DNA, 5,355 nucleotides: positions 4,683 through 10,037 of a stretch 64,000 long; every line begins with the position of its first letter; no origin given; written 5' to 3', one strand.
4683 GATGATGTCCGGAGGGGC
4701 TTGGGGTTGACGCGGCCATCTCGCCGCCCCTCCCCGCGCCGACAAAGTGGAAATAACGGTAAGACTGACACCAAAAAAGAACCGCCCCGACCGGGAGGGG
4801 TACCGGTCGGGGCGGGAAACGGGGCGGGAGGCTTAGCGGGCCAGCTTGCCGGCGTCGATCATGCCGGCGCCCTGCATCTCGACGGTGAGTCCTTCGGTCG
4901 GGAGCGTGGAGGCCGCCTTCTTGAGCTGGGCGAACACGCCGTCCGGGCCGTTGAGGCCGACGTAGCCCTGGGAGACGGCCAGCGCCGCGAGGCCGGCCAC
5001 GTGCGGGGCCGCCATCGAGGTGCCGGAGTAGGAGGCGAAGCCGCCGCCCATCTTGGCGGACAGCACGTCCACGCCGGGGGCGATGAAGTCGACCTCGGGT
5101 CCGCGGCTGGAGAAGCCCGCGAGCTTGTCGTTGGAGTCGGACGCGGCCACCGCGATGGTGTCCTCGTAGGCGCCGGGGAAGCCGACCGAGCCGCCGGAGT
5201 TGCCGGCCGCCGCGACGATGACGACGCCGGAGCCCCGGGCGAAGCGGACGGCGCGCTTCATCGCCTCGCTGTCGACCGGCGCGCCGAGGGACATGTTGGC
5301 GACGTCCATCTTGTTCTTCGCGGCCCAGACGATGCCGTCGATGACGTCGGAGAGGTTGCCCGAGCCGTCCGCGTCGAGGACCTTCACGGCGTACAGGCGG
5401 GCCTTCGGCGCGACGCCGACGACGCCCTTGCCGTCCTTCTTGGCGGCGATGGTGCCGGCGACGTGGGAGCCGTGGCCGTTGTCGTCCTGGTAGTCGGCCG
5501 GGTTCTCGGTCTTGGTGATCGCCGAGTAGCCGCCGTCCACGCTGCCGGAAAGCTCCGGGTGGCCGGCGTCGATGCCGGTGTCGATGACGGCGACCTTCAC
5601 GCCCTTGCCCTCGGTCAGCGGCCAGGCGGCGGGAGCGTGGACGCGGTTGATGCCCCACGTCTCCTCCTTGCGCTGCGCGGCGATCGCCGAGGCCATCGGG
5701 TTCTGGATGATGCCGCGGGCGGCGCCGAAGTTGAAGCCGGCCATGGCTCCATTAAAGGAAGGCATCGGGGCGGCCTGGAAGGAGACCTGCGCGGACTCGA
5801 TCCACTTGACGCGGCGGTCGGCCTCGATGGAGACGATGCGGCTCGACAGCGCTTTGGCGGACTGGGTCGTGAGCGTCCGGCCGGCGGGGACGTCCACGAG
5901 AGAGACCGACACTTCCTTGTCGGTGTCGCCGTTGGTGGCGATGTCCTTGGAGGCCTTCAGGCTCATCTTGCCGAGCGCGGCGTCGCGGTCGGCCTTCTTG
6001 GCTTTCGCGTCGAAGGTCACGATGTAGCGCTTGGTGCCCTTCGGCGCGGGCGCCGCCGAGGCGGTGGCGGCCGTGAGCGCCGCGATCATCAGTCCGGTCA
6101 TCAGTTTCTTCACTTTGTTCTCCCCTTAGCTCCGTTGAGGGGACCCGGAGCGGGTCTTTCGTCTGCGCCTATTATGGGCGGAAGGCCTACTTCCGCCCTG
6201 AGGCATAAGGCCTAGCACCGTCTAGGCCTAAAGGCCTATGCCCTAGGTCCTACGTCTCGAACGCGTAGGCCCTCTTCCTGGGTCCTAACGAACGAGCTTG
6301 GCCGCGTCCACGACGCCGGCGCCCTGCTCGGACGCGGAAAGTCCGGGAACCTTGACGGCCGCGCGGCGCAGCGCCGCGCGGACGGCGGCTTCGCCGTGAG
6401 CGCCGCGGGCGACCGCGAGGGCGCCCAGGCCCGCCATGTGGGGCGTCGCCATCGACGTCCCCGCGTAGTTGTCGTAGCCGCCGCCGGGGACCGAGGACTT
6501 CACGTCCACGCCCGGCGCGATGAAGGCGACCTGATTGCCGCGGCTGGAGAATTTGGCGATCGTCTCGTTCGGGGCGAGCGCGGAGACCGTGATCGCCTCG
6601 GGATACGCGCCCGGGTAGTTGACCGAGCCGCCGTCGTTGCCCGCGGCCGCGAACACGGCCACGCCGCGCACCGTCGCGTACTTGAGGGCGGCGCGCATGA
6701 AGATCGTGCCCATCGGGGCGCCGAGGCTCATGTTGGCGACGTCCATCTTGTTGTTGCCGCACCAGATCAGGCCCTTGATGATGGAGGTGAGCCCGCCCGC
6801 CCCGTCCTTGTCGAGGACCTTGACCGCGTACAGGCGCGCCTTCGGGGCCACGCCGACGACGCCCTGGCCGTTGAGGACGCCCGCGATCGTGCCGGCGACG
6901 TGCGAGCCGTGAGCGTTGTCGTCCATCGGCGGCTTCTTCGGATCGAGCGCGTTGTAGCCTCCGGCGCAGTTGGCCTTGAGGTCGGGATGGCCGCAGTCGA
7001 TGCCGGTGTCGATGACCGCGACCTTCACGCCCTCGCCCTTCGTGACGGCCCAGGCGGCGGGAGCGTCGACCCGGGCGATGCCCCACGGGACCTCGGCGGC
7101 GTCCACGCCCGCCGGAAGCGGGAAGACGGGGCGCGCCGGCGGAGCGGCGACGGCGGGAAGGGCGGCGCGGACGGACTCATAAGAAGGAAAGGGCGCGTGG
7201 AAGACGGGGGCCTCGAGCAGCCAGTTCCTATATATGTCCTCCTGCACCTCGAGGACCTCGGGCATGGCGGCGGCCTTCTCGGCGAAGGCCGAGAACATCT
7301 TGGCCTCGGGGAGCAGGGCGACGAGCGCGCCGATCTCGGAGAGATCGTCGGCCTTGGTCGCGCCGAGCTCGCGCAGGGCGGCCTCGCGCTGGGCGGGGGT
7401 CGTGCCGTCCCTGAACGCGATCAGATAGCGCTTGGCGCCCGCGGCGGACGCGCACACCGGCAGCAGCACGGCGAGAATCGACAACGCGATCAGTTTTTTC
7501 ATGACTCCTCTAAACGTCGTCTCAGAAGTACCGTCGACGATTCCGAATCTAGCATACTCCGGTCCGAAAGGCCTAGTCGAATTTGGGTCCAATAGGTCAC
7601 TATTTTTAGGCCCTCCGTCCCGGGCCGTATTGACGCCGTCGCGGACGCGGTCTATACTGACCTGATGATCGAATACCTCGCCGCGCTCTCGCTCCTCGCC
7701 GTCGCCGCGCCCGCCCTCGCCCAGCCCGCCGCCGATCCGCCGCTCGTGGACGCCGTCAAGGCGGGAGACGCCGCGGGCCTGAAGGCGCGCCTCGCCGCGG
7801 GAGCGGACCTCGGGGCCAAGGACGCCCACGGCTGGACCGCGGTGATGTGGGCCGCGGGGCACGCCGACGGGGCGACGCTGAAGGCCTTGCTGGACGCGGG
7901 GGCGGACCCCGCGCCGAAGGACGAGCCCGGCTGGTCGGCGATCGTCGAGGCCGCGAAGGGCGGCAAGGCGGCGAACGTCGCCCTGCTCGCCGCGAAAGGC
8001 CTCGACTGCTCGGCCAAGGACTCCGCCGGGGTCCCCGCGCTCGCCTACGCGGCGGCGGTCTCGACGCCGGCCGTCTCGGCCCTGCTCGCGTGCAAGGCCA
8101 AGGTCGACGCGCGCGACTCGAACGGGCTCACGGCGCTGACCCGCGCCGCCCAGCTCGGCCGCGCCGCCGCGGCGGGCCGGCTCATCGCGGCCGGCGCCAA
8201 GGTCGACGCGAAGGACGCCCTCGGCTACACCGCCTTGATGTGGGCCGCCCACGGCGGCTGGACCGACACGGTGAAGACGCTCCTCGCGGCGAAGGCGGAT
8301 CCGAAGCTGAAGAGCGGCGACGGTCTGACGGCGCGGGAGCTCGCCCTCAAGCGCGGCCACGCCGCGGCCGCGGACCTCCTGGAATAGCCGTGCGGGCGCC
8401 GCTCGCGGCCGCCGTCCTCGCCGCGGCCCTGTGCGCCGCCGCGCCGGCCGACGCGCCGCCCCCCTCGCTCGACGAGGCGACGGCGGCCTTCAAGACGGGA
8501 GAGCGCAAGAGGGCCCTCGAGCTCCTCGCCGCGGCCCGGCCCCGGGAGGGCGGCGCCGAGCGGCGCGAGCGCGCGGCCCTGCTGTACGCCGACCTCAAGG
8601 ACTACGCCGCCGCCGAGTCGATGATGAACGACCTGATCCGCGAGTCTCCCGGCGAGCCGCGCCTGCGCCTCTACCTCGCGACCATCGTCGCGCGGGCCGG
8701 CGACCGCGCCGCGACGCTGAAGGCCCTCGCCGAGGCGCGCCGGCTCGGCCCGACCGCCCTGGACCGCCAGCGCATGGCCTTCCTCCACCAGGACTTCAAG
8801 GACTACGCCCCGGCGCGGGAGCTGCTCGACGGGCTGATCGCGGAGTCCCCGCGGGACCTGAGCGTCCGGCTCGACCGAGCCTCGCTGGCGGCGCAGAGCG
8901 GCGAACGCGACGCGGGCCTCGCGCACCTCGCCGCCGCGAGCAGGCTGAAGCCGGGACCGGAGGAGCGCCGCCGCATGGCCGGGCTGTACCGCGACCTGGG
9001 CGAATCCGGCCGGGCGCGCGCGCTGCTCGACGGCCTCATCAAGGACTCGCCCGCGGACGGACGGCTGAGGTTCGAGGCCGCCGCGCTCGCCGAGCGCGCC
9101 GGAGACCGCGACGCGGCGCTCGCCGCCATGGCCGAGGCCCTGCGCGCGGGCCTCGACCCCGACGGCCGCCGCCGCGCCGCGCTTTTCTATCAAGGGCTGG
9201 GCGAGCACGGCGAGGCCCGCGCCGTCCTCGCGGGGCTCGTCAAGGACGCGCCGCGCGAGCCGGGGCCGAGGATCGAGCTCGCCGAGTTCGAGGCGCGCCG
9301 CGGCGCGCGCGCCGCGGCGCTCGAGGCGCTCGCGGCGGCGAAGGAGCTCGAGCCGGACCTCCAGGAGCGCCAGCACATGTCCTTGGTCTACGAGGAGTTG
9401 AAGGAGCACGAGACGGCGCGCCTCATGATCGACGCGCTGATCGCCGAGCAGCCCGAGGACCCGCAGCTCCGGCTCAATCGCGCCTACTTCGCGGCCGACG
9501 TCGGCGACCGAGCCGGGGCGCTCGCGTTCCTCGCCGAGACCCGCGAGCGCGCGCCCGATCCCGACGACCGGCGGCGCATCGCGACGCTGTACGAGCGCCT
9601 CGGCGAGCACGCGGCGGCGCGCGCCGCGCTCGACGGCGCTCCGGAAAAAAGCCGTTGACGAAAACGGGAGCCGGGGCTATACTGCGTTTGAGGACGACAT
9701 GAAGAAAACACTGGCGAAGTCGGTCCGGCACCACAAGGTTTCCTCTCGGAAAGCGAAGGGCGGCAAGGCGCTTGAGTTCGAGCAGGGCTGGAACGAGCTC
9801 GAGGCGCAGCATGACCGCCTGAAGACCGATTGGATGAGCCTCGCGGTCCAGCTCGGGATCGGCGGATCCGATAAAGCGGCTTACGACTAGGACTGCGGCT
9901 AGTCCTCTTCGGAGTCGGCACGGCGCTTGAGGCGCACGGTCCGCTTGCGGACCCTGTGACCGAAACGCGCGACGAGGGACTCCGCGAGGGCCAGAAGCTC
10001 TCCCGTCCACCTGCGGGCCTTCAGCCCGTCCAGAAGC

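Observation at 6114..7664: Shared palindromic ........-type motif arrays upstream of both tandem subtilisin paralogs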

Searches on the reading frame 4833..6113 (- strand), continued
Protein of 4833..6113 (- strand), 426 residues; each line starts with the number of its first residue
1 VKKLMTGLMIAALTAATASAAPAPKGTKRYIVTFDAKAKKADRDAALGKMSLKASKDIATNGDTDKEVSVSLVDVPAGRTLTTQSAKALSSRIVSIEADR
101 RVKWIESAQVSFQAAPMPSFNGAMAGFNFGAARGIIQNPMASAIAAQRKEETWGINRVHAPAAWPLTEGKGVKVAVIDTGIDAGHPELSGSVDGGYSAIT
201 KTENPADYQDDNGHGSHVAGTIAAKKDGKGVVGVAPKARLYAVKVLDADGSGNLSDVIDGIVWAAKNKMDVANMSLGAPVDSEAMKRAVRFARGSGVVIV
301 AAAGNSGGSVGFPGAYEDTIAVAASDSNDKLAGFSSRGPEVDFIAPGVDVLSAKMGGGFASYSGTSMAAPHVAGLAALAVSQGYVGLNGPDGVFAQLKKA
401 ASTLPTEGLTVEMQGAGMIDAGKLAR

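Call 64: search_protein_families(library=pfam, proteins=[L020:5470-6375:-, L020:6491-9640:-], max_evalue=0.01)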
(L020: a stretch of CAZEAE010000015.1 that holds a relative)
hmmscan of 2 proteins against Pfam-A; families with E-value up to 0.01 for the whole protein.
L020:5470-6375:- (301 aa): 0 families

L020:6491-9640:- (1049 aa): 1 family
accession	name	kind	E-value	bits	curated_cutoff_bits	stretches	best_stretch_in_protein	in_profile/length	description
PF08282.18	Hydrolase_3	-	8.5e-06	26.1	20.9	0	239-281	1-43/255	haloacid dehalogenase-like hydrolase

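Call 67: find_homologous_proteins(query=L020:5470-6375:-, max_evalue=1e-10)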
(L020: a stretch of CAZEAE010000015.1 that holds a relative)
Query L020:5470-6375:-: 4757 candidates shared short words with the query, none scored E <= 1e-10.
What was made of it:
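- Tried and rejected: Homologues of the second L020 target, the 301-aa secreted repeat protein: none at E <= 1e-10, so conservation of the array at a second gene family could not be tested (call 67).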

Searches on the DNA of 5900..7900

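Call 31: search_rna_families(source=window, start=5900, end=7900, threshold=evalue, max_evalue=1)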
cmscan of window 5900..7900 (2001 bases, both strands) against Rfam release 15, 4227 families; matches with E-value up to 1: 0.
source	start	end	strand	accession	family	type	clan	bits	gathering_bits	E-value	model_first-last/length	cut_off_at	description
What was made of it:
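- On Structured cis-regulatory RNA (Rfam family or new): No Rfam match at E <= 1 (call 31).
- There is no Rfam match (call 31).
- Tried and rejected: Rfam scan of 5900-7900: nothing (call 31).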

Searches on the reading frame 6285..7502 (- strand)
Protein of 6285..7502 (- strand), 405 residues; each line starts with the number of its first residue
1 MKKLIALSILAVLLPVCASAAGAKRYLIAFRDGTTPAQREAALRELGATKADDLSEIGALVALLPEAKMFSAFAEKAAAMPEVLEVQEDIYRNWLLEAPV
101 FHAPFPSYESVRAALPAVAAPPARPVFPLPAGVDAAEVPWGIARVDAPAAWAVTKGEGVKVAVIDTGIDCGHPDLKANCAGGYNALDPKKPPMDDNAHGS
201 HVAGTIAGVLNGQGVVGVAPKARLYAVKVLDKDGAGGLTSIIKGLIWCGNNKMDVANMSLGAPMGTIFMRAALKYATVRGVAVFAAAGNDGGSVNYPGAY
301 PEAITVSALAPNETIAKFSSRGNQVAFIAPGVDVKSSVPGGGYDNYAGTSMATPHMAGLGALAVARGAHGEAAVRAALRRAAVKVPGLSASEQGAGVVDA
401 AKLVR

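Call 13: search_protein_families(library=pfam, proteins=[window:6285-7502:-])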
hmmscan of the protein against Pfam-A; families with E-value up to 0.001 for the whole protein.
window:6285-7502:- (405 aa): 1 family
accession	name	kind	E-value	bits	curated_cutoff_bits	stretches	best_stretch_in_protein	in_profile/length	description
PF00082.27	Peptidase_S8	-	9.1e-53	179.9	21.8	1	156-396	1-288/288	Subtilase family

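Call 52: search_protein_families(library=ncbifam, proteins=[window:6285-7502:-], max_evalue=1)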
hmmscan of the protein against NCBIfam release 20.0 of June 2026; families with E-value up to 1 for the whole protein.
window:6285-7502:- (405 aa): 9 families
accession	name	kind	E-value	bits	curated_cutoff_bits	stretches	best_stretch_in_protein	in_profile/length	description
TIGR03921.1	T7SS_mycosin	equivalog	2e-43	148.9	278.75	1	147-401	3-282/353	type VII secretion-associated serine protease mycosin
NF049966.1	QH_SP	equivalog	2.3e-24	86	165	1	160-383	1-212/219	subtilisin-like serine protease QhpE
NF033595.1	denti_PrtP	equivalog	7.2e-20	71.1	300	2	257-361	343-454/606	dentilisin complex serine proteinase subunit PrtP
NF051851.1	AtpSerPepEprS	equivalog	2.6e-15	55.6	1700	2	139-228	48-148/988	autotransporter serine peptidase EprS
TIGR03895.1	protease_PatA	subfamily_domain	1.2e-11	44.1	421.05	1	198-371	1-184/606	PatA/PatG family cyanobactin maturation protease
NF040553.1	SGO_0316_fam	subfamily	5.9e-10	37.5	1400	2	329-362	673-706/1486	SGO_0316/SGO_0317 family LPXTG-anchored serine peptidase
NF040809.1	germ_prot_CspBA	exception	2.8e-07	28.6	1250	1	294-365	396-474/1099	bifunctional germination protease/germinant receptor pseudoprotease CspBA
NF042956.1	IteS_antiphage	equivalog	0.001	17.4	900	1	158-262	256-360/747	S8 family anti-phage peptidase IteS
NF040808.2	CspC_non_triad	exception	0.004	15.6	675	1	153-175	92-114/556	bile acid germinant receptor pseudoprotease CspC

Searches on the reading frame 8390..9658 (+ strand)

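Call 26: search_protein_families(library=pfam, proteins=[window:8390-9658:+], max_evalue=10)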
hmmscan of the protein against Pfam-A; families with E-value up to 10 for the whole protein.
window:8390-9658:+ (422 aa): 18 families
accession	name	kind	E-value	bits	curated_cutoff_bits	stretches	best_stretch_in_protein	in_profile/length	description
PF14559.12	TPR_19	-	1.1e-14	54.9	25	6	137-189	5-57/68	Tetratricopeptide repeat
PF13428.12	TPR_14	-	1.3e-12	47.4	23.5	7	190-233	1-44/44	Tetratricopeptide repeat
PF13371.12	TPR_9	-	8.4e-09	35.8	35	4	334-400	5-71/73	Tetratricopeptide repeat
PF13174.12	TPR_6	-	8.6e-07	29.6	26.3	2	61-87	5-31/33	Tetratricopeptide repeat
PF23914.1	TPR_CcmH_CycH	-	2.9e-05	24.4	42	2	96-178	56-142/158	Cytochrome c-type biogenesis protein H TPR domain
PF12569.14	NatA_aux_su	-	3.6e-05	23.3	33.3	2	329-386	197-254/515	N-terminal acetyltransferase A, auxiliary subunit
PF14853.12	Fis1_TPR_C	-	0.00068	20.2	25.3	1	336-360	13-37/53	Fis1 C-terminal tetratricopeptide repeat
PF14561.12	TPR_20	-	0.00095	19.9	25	3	146-182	11-47/90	Tetratricopeptide repeat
PF13432.12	TPR_16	-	0.0012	19.7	32.7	5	199-254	6-61/65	Tetratricopeptide repeat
PF13181.12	TPR_8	-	0.0039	17.7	25.7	1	61-87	6-32/34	Tetratricopeptide repeat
PF20308.4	TPR-S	-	0.026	15.5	27.6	1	209-323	5-91/102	Tetratricopeptide Repeats-Sensor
PF23241.1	HAT_PRP39_C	-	0.07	13.6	33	0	286-326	88-128/139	PRP39 C-terminal HAT repeat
PF12895.13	ANAPC3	-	0.08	13.7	27.2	1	30-79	30-79/82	Anaphase-promoting complex, cyclosome, subunit 3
PF00006.31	ATP-synt_ab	-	1.4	9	29.5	1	56-111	101-156/213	ATP synthase alpha/beta family, nucleotide-binding domain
PF20225.4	DUF6584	-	1.7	9.1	27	0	347-387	26-68/171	Family of unknown function (DUF6584)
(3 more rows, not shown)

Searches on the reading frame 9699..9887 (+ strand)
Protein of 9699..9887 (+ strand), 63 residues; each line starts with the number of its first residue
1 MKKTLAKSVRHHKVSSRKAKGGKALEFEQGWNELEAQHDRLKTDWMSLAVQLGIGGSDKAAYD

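Call 26: search_protein_families(library=pfam, proteins=[window:9699-9887:+], max_evalue=10)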
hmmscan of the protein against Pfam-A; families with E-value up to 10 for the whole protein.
seq(63 aa): 1 family
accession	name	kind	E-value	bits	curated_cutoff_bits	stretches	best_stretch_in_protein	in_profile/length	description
PF20690.3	bDLD3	-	0.051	14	27.1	1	38-62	8-32/73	Bacterial Death-like domain 3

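Call 27: search_solved_structures(query=window:9699-9887:+, max_evalue=10)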
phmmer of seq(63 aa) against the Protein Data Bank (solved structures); distinct sequences matched with E-value up to 10: 0.

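Call 28: find_homologous_proteins(query=window:9699-9887:+, max_evalue=0.001)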
Query seq(63 aa) (63 aa): 65 proteins with E <= 0.001 among 65 candidates.
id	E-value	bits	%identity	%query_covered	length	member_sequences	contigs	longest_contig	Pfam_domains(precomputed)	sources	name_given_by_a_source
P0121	3.9e-31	123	92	100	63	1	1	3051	-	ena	-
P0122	5.0e-31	122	92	100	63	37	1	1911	-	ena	-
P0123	6.9e-31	122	92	100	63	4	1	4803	-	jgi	jgi:hypothetical protein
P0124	7.9e-30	119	90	100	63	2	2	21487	-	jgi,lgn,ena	-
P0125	1.0e-29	118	87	100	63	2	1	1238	-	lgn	-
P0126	1.2e-29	118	92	100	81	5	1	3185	-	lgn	-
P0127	9.5e-29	115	89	100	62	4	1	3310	-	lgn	-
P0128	1.0e-28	115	89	100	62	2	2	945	-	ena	-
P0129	1.5e-28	115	92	100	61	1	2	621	-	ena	-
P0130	2.5e-28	114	89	97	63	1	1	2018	-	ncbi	-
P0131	2.6e-28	114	87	100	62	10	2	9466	-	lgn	-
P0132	2.8e-28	114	87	100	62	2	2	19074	-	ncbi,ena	-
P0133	8.6e-28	112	90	100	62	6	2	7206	-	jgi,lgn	jgi:hypothetical protein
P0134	1.4e-27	112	87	100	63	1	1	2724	-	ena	-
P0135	2.6e-27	111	81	100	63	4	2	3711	-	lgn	-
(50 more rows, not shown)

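Call 34: predict_structure(alignment_id=A1)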
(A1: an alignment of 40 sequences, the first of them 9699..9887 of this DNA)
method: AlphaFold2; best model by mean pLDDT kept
length: 63 residues; sequences in the alignment: 40
mean_pLDDT: 69.8   pTM: 0.41
mean pLDDT of the five models: 69.8, 69.5, 69.1, 68.3, 66.1
residues with pLDDT >= 90: 21; 70-90: 7; 50-70: 18; < 50: 17
segments of 3 or more residues with pLDDT < 50: 6-13, 15-19
pLDDT, mean of each block of 10 residues (from residue 1): 48 49 65 95 96 71 53
secondary structure, 60 per line:
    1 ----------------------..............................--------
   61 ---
elements in order: H23-52
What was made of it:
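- Tried and rejected: Its model is a single helix, so a fold search would have been meaningless and was not run (call 34).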

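Call 51: search_solved_structures(query=A1, max_evalue=10, show_alignments=2)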
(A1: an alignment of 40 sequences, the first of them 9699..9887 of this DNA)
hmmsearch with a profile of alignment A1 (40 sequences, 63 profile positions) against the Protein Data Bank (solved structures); distinct sequences matched with E-value up to 10: 0.

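Call 52: search_protein_families(library=ncbifam, proteins=[window:9699-9887:+], max_evalue=1)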
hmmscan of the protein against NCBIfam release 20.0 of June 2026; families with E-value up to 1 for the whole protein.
seq(63 aa): 1 family
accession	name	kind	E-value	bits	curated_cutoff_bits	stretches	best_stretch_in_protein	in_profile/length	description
NF006579.0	PRK09104.1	subfamily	0.081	11.9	327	1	13-57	365-409/465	hypothetical protein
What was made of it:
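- On bZIP-like DNA binder (63-aa protein, 9699-9890): There is no Pfam, NCBIfam or PDB match (calls 26, 27, 51, 52).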
